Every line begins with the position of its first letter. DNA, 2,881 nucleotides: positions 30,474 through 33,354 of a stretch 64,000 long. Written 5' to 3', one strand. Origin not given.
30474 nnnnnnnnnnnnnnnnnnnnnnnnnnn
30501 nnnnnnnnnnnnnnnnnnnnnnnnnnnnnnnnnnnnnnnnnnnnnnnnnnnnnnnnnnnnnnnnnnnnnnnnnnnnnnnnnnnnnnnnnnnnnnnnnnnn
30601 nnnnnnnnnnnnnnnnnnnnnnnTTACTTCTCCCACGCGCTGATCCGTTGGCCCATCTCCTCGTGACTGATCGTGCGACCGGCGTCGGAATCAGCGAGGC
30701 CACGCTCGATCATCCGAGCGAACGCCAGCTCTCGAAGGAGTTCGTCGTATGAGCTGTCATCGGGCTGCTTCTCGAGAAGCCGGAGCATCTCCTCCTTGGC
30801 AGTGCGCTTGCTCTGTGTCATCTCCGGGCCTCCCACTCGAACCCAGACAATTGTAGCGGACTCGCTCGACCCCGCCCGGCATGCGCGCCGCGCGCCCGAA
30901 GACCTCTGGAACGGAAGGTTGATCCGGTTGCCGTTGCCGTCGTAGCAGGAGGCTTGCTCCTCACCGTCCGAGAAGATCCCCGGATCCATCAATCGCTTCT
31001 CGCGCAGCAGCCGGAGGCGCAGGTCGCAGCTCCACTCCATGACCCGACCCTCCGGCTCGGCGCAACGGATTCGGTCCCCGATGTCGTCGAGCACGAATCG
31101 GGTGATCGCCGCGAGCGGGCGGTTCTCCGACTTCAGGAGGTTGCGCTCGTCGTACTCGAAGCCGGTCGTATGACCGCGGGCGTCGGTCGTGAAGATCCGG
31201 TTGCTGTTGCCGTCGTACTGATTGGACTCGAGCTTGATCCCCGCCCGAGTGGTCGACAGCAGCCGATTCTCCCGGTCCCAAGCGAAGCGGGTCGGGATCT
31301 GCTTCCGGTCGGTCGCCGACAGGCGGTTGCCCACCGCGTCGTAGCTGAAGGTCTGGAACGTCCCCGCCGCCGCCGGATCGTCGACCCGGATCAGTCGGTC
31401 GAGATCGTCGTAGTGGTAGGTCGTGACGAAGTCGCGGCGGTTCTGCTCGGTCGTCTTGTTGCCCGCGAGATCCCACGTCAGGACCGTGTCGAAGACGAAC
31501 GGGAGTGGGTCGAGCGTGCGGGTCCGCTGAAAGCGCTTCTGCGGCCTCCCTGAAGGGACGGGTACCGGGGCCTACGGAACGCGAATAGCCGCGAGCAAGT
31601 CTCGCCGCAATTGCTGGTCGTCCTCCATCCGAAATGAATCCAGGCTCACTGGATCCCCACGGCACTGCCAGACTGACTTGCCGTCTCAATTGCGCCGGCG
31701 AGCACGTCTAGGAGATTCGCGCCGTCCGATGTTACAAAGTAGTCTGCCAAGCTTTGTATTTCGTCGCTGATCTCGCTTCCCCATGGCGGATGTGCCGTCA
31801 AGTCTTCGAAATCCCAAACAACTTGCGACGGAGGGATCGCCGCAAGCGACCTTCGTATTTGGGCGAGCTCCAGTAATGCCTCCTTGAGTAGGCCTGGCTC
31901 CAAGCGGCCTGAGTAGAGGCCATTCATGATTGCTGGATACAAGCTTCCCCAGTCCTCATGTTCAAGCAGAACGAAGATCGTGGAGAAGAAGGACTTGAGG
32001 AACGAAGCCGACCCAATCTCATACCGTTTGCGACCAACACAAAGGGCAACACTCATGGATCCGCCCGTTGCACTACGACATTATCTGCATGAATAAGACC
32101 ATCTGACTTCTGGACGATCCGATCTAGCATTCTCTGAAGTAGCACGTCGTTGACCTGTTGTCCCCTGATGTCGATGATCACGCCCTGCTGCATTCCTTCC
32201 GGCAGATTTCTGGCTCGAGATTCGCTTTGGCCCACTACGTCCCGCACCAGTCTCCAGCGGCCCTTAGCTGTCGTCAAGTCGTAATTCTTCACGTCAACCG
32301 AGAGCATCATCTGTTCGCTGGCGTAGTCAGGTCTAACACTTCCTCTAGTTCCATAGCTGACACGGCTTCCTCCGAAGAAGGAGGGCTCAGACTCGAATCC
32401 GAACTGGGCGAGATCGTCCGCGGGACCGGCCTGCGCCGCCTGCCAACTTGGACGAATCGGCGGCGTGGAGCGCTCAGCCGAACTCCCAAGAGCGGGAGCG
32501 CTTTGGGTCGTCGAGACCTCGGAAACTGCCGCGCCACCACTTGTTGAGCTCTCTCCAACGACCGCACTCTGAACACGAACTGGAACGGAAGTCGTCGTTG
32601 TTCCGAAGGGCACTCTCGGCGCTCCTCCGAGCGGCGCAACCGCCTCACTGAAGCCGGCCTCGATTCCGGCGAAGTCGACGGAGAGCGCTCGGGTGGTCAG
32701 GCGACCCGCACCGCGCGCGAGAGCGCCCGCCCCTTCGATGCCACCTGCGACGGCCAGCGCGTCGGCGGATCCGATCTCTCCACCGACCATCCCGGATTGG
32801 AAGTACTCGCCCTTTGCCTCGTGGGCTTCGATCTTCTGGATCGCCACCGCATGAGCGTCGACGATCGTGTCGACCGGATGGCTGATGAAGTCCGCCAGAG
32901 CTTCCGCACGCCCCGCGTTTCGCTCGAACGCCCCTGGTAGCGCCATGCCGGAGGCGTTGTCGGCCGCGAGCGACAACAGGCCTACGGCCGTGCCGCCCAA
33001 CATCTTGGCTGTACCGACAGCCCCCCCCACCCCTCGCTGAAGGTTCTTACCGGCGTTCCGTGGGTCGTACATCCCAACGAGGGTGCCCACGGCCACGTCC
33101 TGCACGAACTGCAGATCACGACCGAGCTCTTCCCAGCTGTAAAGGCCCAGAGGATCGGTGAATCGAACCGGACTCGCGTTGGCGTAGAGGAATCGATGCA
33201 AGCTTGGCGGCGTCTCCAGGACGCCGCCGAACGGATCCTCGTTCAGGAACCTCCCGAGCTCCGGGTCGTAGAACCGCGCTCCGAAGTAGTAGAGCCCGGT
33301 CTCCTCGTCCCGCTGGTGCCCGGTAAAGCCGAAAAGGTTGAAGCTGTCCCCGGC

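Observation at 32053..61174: Translationally coupled operon: 204-aa secreted protein, 5924-aa surface protein, signal-peptide RHS toxin and immunity - a candidate new giant-adhesin-linked RHS delivery system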

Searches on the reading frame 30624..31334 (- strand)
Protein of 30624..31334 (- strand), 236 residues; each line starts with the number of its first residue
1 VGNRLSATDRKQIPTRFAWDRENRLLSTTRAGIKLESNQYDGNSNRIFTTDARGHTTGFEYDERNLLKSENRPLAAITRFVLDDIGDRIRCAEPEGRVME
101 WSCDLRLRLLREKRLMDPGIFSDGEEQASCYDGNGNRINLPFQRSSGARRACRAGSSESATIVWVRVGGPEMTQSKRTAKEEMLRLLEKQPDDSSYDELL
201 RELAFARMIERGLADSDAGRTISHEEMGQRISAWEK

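Call 60: search_protein_families(library=pfam, proteins=[window:30624-31334:-], max_evalue=0.001)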
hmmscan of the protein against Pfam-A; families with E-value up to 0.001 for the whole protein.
window:30624-31334:- (236 aa): 1 family
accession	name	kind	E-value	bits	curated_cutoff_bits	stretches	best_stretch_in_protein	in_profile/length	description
PF05593.20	RHS_repeat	-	3.3e-06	27.8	22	0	40-71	1-32/38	RHS Repeat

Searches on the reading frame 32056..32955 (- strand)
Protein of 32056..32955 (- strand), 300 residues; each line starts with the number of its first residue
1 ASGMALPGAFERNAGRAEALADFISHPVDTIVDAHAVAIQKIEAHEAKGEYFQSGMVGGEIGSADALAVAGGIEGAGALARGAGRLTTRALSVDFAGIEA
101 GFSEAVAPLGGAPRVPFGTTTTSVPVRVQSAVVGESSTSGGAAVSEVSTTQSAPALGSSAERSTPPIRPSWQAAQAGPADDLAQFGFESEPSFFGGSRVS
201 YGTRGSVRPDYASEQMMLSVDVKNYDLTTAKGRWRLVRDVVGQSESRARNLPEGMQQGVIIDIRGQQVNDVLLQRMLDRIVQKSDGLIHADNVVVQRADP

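Call 36: search_protein_families(library=pfam, proteins=[window:32056-32955:-], max_evalue=10)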
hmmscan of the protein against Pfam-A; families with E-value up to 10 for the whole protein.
window:32056-32955:- (300 aa): 1 family
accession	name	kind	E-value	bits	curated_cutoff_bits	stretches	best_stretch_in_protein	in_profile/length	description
PF04213.18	HtaA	-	0.082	13.9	24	1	181-249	35-107/164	Htaa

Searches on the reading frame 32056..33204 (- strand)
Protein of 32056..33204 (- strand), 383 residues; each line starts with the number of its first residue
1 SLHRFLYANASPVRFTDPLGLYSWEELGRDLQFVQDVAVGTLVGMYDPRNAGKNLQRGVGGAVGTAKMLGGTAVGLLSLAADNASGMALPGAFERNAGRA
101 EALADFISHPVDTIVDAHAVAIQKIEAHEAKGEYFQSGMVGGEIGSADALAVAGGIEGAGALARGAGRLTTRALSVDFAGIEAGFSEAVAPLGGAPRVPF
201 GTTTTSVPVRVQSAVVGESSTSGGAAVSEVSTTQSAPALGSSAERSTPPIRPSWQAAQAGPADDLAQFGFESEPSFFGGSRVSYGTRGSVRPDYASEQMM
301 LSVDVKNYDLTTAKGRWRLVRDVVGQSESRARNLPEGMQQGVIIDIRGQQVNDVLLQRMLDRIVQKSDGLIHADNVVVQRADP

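Call 39: search_protein_families(library=ncbifam, proteins=[window:32056-33204:-], max_evalue=0.01)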
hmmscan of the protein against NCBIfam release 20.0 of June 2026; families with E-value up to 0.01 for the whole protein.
window:32056-33204:- (383 aa): 0 families

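Call 42: search_solved_structures(query=window:32056-33204:-, max_evalue=10)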
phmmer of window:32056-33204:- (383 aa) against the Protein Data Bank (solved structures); distinct sequences matched with E-value up to 10: 2.
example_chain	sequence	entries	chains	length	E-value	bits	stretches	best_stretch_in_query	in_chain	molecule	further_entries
6az3_E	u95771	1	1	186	0.86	12.1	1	282-352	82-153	60S ribosomal protein L9, putative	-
3jcs_E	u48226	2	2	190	0.93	12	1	282-352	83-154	ribosomal protein L6 | uL6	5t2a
